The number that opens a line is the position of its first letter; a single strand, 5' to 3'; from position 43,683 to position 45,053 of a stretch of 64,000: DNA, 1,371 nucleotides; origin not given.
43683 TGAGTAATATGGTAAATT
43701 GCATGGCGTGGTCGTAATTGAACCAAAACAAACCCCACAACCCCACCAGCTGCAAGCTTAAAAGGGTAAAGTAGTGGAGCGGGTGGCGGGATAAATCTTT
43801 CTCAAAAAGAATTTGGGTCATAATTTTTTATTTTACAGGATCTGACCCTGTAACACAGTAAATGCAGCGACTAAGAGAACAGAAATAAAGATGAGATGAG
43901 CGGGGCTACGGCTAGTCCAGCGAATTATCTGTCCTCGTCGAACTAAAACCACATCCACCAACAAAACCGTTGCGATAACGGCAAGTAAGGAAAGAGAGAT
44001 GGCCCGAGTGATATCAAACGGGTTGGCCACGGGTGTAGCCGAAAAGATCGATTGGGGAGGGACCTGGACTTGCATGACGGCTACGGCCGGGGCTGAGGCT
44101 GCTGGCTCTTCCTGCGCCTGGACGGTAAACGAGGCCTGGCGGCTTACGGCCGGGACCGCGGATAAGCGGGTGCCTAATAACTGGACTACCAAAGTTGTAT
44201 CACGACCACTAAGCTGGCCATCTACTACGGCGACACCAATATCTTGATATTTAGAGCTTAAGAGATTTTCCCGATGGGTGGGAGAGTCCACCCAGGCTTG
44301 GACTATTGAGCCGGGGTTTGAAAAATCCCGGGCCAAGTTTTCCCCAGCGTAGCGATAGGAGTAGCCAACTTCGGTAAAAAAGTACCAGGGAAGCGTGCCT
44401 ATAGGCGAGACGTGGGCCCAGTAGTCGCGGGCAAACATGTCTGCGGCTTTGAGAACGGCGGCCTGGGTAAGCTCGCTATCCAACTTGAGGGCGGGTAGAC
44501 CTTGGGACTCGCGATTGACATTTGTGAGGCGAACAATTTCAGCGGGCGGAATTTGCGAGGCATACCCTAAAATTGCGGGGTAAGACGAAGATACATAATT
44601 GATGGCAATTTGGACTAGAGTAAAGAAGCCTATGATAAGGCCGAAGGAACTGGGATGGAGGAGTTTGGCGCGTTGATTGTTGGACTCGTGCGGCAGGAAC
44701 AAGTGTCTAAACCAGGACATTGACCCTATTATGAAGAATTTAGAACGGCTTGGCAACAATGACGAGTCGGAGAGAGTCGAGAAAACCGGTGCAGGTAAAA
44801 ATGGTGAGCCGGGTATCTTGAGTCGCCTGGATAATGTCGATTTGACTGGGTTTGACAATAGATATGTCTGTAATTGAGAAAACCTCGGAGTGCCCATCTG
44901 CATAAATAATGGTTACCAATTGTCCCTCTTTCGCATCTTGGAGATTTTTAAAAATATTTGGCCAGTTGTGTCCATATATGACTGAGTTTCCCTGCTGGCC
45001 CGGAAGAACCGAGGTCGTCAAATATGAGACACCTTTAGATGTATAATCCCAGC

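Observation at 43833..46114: Sortase with a neighbouring LAXTG-type substrate (FN3 protein) and a CAP-domain surface protein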

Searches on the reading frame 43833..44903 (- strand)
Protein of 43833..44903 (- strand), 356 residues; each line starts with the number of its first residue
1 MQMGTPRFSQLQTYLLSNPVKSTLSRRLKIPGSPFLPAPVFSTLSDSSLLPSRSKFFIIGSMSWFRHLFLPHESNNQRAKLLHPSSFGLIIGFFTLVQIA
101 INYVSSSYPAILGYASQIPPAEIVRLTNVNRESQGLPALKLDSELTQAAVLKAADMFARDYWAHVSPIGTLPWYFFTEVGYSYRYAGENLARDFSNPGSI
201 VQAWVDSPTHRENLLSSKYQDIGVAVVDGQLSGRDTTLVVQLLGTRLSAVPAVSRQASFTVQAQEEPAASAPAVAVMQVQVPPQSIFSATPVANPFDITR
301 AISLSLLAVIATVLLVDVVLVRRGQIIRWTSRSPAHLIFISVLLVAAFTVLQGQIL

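Call 3: search_protein_families(library=pfam, proteins=[window:43833-44903:-], max_evalue=0.01)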
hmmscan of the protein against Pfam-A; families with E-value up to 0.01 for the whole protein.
window:43833-44903:- (356 aa): 1 family
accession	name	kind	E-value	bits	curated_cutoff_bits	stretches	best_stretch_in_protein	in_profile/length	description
PF00188.32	CAP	-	7e-17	62.8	21.1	1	125-230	2-106/117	Cysteine-rich secretory protein family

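Call 4: search_protein_families(library=ncbifam, proteins=[window:43833-44903:-], max_evalue=0.01)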
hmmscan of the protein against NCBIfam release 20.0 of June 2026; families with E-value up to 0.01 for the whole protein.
window:43833-44903:- (356 aa): 2 families
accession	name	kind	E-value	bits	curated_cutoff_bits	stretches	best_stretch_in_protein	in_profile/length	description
TIGR02909.1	spore_YkwD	subfamily_domain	6e-31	107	171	1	122-232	7-117/127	uncharacterized protein, YkwD family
NF052539.1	DivAsocLipDalA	equivalog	4.2e-13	49.5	200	1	125-228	53-156/169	divisome-associated lipoprotein DalA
